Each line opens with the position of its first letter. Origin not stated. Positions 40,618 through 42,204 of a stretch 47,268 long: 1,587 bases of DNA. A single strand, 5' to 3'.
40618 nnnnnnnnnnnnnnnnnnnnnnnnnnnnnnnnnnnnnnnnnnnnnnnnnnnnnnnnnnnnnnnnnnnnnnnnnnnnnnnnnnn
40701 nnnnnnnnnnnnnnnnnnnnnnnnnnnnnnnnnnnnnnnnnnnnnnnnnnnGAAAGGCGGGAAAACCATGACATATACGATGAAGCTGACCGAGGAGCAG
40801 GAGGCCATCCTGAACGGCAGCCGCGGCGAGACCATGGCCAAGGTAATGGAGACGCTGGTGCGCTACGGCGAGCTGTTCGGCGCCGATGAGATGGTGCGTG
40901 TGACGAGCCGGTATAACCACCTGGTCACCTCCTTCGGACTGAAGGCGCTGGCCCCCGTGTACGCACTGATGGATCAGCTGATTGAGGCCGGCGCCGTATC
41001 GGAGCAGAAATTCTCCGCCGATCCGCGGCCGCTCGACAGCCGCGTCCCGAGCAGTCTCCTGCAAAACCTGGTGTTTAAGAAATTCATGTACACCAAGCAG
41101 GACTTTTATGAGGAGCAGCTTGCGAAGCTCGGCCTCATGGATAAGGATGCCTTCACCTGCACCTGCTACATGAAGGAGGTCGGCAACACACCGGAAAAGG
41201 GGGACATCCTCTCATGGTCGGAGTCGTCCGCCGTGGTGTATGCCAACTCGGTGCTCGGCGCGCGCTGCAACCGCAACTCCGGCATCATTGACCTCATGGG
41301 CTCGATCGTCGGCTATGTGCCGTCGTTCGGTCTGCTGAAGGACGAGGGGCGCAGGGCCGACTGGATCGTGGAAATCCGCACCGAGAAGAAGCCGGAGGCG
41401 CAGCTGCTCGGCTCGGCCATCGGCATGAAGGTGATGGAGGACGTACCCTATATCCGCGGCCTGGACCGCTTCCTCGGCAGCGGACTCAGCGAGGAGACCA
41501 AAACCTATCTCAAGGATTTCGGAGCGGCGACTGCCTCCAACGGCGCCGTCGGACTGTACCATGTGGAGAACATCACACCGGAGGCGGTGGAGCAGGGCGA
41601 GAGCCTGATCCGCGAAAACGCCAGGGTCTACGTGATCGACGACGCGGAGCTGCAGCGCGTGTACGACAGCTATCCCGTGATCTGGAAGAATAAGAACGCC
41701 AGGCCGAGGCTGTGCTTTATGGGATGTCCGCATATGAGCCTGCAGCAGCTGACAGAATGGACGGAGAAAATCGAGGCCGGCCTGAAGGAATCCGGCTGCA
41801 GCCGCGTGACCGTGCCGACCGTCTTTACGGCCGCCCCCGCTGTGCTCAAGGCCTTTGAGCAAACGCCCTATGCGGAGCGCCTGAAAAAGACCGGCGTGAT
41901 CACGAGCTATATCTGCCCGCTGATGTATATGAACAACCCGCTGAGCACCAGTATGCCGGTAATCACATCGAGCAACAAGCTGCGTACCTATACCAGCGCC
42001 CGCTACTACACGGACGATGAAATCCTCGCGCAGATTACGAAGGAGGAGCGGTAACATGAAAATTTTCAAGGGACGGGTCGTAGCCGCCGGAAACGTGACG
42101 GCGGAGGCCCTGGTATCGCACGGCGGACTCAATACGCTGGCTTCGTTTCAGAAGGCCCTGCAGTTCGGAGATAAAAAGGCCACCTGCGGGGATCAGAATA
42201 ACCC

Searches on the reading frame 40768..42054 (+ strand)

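Call 60: search_protein_families(library=pfam, proteins=[window:40768-42054:+], max_evalue=0.00001)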
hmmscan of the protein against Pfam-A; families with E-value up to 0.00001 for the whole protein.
window:40768-42054:+ (428 aa): 1 family
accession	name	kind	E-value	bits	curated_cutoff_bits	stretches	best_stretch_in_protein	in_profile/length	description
PF04412.18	AcnX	-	1.4e-91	307.6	31.5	1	5-413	1-386/400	Aconitase X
